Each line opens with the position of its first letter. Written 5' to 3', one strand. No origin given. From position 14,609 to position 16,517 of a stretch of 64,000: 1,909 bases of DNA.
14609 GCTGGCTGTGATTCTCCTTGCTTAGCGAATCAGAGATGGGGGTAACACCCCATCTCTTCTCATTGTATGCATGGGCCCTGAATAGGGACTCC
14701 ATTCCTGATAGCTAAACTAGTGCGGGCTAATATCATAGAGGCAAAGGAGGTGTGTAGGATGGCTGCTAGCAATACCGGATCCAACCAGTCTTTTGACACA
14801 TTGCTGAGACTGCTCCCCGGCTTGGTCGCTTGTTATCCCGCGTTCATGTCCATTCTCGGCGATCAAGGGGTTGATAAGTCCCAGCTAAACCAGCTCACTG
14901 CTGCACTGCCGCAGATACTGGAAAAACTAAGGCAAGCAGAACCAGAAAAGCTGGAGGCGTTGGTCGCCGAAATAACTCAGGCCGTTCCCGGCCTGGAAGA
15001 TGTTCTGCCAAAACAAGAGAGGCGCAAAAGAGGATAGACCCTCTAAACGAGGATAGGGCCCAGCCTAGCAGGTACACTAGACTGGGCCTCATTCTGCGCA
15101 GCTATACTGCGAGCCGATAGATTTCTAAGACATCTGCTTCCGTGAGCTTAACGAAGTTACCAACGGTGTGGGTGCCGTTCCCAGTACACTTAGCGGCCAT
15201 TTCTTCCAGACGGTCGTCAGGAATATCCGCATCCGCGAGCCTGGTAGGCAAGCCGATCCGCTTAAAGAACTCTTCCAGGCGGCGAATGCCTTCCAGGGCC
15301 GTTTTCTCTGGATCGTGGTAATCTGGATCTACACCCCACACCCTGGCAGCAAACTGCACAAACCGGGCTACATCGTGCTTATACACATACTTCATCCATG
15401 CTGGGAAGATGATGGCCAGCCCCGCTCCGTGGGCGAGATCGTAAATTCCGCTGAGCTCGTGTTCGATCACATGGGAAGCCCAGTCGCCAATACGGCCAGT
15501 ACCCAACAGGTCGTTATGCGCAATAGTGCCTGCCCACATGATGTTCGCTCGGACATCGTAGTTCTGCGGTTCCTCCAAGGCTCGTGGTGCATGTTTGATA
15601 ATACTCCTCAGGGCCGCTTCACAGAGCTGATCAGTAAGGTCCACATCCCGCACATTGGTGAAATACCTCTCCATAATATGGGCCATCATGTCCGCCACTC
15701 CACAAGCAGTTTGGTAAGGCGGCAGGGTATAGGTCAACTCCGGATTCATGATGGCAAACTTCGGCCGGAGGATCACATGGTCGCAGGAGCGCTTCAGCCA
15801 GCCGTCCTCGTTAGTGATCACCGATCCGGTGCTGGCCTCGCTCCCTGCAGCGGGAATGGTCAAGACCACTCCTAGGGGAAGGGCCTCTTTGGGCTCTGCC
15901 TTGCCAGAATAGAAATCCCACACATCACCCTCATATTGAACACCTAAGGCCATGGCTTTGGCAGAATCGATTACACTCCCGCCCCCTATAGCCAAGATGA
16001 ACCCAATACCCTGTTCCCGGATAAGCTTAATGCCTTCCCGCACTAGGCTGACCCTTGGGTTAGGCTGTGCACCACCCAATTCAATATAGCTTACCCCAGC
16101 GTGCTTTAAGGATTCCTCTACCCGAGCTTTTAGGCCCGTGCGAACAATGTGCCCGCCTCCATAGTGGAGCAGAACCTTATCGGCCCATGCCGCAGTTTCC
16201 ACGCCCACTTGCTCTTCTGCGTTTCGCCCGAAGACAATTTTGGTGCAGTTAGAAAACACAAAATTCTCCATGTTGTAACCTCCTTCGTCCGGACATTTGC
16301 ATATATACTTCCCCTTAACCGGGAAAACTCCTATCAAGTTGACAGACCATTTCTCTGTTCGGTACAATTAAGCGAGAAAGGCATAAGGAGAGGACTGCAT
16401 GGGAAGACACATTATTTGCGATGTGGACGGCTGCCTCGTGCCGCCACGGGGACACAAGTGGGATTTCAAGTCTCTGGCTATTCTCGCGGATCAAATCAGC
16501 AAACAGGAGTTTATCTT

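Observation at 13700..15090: Unannotated tandem duplication: 26-aa hydrophobic micro-ORF + terminator + promoter + 92-aa helical protein, twice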

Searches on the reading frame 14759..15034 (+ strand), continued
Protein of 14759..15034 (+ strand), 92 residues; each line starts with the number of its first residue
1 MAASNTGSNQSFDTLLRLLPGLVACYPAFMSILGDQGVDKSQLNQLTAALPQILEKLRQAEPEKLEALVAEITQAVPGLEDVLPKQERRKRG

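Call 89: fold_search(model_id=the predicted structure, library=pdb)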
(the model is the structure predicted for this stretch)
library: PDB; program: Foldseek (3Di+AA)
matches with E <= 10: 7; with E <= 0.001: 0
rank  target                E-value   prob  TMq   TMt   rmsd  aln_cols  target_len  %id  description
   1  8bef_X                3.7e+00  0.06  0.27  0.26  11.0        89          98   13  Cryo-EM structure of the Arabidopsis thaliana I+III2 supercomplex (CI membrane core) (released 2023-01-11)
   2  5lnk_g                6.4e+00  0.15  0.51  0.43   5.0        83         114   14  Entire ovine respiratory complex I (released 2016-11-23)
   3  8e73_A6               7.8e+00  0.09  0.43  0.41   6.2        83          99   14  Vigna radiata supercomplex I+III2 (full bridge) (released 2023-01-11)
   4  6ujs                  8.8e+00  0.03  0.24  0.03  20.2        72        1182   21  P-glycoprotein mutant-F728A and C952A-with BDE100 (released 2020-05-27)
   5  6bpl_A                8.8e+00  0.01  0.18  0.04  24.5        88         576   11  E. coli MsbA in complex with LPS and inhibitor G907 (released 2018-05-02)
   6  7qsd_W                1.0e+01  0.08  0.51  0.44  12.4        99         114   11  Bovine complex I in the active state at 3.1 A (released 2022-03-02)
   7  6bpp_B                1.0e+01  0.02  0.23  0.05  24.2        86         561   13  E. coli MsbA in complex with LPS and inhibitor G092 (released 2018-05-02)

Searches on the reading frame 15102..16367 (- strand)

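Call 5: search_protein_families(library=pfam, proteins=[window:15102-16367:-], max_evalue=1)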
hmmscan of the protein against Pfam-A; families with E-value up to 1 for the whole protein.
window:15102-16367:- (421 aa): 3 families
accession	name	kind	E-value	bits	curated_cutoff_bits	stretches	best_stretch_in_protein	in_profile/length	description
PF00465.25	Fe-ADH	-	7.4e-41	140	31.3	1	42-209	2-168/168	Iron-containing alcohol dehydrogenase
PF25137.1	ADH_Fe_C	-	1.1e-40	139.8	27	1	221-420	2-193/194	Fe-containing alcohol dehydrogenase family, C-terminal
PF13685.12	Fe-ADH_2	-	6.7e-07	29.9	28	1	72-140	27-94/149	Iron-containing alcohol dehydrogenase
